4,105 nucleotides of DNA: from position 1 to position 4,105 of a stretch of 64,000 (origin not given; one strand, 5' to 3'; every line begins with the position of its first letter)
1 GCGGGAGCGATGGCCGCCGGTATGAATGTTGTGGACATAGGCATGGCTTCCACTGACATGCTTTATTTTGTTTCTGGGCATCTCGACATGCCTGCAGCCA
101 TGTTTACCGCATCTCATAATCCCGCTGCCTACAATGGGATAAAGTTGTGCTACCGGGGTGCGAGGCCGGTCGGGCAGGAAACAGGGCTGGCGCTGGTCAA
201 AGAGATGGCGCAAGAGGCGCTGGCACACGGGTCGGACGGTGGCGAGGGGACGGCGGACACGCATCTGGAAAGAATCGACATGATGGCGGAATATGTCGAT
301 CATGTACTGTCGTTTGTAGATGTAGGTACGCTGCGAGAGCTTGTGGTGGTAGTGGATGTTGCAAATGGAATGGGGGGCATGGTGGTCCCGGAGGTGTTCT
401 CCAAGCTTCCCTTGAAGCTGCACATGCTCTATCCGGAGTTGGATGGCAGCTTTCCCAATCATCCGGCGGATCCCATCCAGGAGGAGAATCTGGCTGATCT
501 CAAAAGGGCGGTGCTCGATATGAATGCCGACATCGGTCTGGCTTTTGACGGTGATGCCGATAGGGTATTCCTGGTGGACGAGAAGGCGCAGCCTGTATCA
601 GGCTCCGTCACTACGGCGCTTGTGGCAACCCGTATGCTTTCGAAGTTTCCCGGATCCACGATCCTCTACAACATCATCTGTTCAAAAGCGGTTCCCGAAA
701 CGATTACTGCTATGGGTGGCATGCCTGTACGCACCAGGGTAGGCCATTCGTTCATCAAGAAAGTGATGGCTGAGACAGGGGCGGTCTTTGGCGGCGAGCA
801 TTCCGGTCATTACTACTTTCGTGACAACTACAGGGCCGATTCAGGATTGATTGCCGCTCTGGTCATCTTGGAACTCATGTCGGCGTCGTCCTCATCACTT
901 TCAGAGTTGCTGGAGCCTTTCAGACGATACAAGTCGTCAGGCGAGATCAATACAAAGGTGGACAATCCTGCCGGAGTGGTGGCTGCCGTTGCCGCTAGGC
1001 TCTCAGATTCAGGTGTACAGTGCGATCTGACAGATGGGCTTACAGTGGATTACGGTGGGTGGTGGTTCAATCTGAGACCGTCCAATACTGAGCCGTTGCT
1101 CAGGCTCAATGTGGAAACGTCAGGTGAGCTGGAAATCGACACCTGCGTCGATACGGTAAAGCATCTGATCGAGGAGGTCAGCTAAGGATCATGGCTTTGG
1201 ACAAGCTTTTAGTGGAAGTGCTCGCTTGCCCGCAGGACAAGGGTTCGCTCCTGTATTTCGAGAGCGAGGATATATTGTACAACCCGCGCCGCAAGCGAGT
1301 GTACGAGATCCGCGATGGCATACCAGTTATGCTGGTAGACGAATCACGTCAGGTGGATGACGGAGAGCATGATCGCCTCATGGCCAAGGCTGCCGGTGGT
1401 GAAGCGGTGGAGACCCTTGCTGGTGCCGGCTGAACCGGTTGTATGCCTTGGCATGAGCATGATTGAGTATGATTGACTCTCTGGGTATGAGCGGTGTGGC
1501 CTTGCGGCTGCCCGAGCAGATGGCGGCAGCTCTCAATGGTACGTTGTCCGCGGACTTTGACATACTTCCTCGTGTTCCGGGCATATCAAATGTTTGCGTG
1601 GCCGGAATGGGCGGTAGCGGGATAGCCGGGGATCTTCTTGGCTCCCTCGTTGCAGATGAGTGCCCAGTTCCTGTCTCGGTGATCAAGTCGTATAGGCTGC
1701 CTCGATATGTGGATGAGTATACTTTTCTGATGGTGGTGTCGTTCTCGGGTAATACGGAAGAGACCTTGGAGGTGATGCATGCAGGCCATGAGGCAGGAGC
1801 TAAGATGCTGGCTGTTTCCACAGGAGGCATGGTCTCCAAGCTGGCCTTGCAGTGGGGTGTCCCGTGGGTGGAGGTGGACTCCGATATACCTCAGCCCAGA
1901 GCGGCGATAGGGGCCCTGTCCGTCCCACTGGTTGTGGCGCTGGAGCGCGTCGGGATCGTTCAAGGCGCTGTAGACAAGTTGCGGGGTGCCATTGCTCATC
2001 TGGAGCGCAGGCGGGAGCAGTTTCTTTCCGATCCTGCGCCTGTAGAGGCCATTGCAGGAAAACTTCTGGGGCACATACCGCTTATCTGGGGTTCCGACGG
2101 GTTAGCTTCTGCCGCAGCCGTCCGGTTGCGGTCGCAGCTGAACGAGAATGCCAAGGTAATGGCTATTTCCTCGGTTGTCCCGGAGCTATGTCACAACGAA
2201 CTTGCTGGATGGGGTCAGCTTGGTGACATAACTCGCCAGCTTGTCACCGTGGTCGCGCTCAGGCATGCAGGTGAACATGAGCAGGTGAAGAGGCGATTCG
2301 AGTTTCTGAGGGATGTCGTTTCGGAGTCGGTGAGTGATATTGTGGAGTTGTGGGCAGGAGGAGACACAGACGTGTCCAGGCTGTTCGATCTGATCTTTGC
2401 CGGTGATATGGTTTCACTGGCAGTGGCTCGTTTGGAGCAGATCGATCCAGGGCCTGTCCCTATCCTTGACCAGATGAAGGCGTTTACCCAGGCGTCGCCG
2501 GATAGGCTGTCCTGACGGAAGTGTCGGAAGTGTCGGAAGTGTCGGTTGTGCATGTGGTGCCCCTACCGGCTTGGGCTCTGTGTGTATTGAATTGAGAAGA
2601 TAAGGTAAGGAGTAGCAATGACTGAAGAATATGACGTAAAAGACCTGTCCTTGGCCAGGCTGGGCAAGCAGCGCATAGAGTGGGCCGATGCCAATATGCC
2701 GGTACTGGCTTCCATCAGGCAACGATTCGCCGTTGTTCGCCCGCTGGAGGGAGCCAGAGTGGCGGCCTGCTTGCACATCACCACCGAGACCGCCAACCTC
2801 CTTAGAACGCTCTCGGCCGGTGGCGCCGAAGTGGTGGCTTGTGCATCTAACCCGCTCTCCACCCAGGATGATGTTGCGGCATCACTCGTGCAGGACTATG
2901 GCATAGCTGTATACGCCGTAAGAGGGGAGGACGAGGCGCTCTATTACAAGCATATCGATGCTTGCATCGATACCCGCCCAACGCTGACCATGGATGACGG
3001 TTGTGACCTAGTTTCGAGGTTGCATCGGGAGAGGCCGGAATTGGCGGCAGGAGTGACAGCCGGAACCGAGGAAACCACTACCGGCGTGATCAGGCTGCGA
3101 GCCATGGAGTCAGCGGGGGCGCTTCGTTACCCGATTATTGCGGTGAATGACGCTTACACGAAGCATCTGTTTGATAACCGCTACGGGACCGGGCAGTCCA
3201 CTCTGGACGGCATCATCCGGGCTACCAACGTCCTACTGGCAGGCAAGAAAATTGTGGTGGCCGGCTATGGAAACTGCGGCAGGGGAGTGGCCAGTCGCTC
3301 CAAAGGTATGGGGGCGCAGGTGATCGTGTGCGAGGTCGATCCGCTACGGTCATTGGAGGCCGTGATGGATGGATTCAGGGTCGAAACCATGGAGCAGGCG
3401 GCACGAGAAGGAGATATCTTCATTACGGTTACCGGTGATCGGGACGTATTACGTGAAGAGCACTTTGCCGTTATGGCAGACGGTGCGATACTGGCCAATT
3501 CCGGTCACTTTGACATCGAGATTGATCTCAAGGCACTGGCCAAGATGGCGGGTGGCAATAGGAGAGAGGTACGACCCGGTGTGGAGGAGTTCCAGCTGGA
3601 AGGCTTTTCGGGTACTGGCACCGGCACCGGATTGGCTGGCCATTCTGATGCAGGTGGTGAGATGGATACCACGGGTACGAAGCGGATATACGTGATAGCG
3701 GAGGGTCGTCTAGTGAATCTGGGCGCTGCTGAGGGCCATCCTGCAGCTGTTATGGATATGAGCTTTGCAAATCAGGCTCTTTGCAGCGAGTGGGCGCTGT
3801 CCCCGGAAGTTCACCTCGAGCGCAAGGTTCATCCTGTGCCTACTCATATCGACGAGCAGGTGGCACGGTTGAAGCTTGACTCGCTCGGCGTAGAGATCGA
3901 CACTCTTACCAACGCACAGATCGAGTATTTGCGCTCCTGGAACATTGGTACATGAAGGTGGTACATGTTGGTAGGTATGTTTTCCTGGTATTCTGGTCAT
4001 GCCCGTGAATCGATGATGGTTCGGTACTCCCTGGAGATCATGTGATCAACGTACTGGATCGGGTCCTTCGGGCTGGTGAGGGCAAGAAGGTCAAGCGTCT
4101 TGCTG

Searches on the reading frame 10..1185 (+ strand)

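Call 84: search_protein_families(library=pfam, proteins=[window:10-1185:+], max_evalue=0.001)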
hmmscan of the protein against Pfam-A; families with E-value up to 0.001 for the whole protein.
window:10-1185:+ (391 aa): 4 families
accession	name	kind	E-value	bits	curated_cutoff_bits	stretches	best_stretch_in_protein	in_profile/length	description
PF02880.22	PGM_PMM_III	-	3e-26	92.3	20.7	1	200-307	4-115/115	Phosphoglucomutase/phosphomannomutase, alpha/beta/alpha domain III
PF02879.22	PGM_PMM_II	-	1.1e-23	84.1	29.3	1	94-192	2-102/103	Phosphoglucomutase/phosphomannomutase, alpha/beta/alpha domain II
PF02878.22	PGM_PMM_I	-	3.3e-14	53.2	22.5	1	1-69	65-134/138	Phosphoglucomutase/phosphomannomutase, alpha/beta/alpha domain I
PF00408.26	PGM_PMM_IV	-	1.1e-09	38.6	23.1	1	312-383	1-65/68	Phosphoglucomutase/phosphomannomutase, C-terminal domain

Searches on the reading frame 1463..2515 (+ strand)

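Call 84: search_protein_families(library=pfam, proteins=[window:1463-2515:+], max_evalue=0.001)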
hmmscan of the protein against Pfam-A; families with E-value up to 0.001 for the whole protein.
window:1463-2515:+ (350 aa): 1 family
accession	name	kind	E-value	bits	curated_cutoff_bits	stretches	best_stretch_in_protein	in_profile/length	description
PF10432.14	bact-PGI_C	-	4.4e-40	137.5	24.5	1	194-340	5-149/151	Bacterial phospho-glucose isomerase C-terminal SIS domain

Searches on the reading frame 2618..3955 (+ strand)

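Call 55: search_protein_families(library=pfam, proteins=[window:2618-3955:+], max_evalue=0.00001)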
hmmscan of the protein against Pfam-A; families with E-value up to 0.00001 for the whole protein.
window:2618-3955:+ (445 aa): 4 families
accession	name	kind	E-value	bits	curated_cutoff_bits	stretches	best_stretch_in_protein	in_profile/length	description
PF05221.23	AdoHcyase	-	7.5e-62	209.6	25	2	4-137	1-138/299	S-adenosyl-L-homocysteine hydrolase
PF00670.27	AdoHcyase_NAD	-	5.5e-50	170.1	27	1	187-328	1-141/162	S-adenosyl-L-homocysteine hydrolase, NAD binding domain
PF02826.25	2-Hacid_dh_C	-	6.4e-10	39.1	25.1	1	206-308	33-138/178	D-isomer specific 2-hydroxyacid dehydrogenase, NAD binding domain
PF07991.19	KARI_N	-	2.7e-08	34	20.6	1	207-303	2-102/165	Acetohydroxy acid isomeroreductase, NADPH-binding domain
